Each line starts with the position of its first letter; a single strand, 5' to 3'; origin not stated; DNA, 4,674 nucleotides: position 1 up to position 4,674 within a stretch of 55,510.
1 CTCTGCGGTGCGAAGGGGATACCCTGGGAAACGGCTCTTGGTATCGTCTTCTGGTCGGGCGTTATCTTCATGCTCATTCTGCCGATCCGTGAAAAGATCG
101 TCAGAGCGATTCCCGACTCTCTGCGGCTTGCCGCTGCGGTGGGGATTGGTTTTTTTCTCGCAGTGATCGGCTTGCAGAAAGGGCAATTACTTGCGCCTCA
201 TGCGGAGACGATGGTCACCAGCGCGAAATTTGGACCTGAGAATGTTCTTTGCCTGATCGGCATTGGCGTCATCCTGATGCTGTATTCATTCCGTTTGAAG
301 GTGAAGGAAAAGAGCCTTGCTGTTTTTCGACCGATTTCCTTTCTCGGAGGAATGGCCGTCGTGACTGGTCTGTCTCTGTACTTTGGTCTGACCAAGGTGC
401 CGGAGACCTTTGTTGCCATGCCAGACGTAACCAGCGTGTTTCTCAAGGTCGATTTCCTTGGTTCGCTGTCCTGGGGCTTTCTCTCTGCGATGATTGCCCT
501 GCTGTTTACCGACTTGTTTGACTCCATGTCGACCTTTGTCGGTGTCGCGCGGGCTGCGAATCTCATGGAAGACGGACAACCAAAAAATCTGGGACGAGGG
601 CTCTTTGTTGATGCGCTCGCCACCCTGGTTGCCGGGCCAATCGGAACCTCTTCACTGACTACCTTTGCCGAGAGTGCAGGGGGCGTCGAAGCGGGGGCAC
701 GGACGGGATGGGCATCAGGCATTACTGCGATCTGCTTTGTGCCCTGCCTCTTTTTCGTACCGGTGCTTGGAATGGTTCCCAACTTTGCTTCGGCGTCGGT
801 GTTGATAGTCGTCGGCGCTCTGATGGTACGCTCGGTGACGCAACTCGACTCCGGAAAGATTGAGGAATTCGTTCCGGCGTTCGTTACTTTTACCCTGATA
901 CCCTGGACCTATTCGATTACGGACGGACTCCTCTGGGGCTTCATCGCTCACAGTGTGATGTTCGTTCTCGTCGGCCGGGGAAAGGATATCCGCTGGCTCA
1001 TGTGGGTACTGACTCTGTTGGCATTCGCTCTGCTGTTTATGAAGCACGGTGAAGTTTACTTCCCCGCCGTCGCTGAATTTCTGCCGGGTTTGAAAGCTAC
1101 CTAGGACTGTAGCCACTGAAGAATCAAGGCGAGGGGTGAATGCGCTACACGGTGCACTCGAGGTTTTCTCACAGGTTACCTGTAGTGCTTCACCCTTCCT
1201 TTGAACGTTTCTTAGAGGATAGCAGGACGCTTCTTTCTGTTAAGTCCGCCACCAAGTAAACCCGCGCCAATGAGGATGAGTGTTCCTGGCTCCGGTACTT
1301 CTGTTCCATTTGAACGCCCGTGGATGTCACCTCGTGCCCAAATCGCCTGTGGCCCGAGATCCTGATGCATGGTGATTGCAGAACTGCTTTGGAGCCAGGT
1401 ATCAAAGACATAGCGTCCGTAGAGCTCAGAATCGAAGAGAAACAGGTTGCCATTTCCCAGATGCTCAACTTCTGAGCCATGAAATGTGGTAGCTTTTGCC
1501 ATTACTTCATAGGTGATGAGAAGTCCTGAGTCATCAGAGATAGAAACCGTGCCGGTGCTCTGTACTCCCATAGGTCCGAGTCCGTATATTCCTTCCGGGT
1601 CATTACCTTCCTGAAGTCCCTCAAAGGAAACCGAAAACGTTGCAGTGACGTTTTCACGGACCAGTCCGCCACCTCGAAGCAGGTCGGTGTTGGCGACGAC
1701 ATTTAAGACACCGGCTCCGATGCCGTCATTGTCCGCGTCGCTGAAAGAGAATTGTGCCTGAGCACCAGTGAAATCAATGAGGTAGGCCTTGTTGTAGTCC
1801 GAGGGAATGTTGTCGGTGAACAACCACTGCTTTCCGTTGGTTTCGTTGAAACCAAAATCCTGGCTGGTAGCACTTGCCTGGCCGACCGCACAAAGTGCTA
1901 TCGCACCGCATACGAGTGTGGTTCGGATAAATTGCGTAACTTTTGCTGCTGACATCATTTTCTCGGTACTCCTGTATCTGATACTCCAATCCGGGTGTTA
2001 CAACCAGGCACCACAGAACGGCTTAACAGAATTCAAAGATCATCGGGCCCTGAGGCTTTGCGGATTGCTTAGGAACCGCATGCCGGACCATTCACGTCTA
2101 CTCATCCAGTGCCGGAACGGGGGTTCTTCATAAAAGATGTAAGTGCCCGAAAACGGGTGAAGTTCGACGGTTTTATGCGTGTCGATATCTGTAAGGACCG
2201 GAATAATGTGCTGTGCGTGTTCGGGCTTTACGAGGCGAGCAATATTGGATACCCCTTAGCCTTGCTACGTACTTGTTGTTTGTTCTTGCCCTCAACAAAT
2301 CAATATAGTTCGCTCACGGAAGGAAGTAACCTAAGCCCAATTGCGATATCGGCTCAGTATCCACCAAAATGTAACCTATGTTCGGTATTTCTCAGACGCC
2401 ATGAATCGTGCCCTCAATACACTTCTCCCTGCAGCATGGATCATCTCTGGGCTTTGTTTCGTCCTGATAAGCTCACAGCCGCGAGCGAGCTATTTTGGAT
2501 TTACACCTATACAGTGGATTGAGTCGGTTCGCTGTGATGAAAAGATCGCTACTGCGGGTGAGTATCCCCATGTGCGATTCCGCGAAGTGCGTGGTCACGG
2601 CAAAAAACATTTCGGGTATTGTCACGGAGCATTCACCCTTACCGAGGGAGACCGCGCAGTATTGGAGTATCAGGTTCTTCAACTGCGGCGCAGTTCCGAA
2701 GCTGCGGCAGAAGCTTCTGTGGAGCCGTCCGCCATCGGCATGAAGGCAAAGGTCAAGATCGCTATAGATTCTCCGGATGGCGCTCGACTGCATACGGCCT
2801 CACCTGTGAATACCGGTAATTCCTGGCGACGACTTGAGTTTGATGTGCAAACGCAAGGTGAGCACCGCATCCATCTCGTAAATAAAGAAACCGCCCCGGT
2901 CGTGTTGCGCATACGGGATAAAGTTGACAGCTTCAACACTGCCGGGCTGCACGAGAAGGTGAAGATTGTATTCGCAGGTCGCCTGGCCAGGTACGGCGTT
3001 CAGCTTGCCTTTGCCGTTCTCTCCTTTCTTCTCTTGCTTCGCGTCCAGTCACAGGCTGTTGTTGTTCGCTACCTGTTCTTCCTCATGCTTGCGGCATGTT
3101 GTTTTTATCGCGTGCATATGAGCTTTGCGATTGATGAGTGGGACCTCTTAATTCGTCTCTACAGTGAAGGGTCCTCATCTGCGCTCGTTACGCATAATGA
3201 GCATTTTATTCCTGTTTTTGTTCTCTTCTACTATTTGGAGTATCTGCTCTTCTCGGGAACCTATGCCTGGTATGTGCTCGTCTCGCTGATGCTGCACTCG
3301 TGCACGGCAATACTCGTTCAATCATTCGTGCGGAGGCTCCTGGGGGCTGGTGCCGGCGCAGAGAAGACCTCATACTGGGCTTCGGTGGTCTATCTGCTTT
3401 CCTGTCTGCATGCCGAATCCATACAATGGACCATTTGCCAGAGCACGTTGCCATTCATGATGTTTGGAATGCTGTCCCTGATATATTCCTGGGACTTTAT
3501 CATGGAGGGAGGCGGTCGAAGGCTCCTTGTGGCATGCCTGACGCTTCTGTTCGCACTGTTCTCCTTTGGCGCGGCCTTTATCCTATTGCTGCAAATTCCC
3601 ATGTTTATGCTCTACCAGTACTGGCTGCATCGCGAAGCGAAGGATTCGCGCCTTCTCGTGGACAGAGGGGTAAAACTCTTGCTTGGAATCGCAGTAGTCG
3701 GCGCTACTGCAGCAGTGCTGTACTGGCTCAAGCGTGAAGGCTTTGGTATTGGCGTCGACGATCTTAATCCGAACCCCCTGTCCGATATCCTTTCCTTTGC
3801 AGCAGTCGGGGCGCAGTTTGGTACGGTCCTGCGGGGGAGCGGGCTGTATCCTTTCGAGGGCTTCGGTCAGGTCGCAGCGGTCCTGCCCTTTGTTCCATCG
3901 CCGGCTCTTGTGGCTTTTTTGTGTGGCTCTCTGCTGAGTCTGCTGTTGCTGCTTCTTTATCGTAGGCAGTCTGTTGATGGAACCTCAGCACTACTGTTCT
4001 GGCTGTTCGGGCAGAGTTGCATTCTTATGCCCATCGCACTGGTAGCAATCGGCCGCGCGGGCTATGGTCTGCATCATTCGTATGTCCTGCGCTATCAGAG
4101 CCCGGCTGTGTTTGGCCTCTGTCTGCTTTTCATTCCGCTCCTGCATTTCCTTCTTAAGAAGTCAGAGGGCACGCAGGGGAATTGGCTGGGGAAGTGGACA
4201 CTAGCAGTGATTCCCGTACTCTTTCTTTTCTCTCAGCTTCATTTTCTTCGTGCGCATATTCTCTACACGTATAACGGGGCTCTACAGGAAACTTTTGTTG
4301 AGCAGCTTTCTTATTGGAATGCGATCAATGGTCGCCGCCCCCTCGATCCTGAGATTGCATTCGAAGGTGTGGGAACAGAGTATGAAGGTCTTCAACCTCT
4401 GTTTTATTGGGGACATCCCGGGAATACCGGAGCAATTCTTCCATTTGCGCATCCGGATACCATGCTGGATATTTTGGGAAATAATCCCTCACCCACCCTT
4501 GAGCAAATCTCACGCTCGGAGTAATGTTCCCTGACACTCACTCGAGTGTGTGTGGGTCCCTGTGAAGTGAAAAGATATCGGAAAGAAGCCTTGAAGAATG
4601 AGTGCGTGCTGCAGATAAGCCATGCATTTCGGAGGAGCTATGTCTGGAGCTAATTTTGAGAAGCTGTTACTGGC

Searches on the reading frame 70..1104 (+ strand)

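Call 21: search_protein_families(library=pfam, proteins=[window:70-1104:+], max_evalue=0.001)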
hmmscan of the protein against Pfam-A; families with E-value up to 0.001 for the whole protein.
window:70-1104:+ (344 aa): 1 family
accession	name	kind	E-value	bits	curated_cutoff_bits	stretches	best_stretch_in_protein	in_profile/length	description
PF00860.26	Xan_ur_permease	-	5.3e-25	88.4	27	1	5-277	110-377/389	Permease family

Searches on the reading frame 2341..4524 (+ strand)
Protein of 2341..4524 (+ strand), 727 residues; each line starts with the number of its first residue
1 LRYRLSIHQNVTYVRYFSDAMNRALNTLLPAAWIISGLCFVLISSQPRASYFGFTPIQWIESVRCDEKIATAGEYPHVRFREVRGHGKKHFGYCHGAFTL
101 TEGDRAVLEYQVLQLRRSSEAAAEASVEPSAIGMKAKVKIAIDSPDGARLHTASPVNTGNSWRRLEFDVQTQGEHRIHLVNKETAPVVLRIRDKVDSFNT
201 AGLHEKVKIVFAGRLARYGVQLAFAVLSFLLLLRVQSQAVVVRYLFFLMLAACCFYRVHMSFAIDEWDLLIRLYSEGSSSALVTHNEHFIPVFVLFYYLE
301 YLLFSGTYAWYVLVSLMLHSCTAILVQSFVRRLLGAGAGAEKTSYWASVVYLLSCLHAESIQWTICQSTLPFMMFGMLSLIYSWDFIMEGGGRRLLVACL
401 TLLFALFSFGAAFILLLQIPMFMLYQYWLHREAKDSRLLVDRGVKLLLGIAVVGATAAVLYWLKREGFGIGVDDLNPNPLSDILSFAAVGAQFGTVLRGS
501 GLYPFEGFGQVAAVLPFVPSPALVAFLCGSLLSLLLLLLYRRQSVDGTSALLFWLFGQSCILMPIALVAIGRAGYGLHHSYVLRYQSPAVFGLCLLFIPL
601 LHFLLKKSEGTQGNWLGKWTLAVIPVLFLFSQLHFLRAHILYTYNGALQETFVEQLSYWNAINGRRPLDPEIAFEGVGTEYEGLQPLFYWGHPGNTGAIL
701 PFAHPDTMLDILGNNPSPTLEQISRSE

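Call 21: search_protein_families(library=pfam, proteins=[window:2341-4524:+], max_evalue=0.001)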
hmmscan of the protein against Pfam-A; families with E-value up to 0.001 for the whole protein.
window:2341-4524:+ (727 aa): 0 families

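Call 34: search_protein_families(library=pfam, proteins=[window:2341-4524:+], max_evalue=10)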
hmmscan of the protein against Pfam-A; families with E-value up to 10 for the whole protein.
window:2341-4524:+ (727 aa): 1 family
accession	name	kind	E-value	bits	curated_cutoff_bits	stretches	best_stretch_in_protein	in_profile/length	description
PF03422.21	CBM_6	-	0.0046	17.7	28.9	1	108-189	34-116/125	Carbohydrate binding module (family 6)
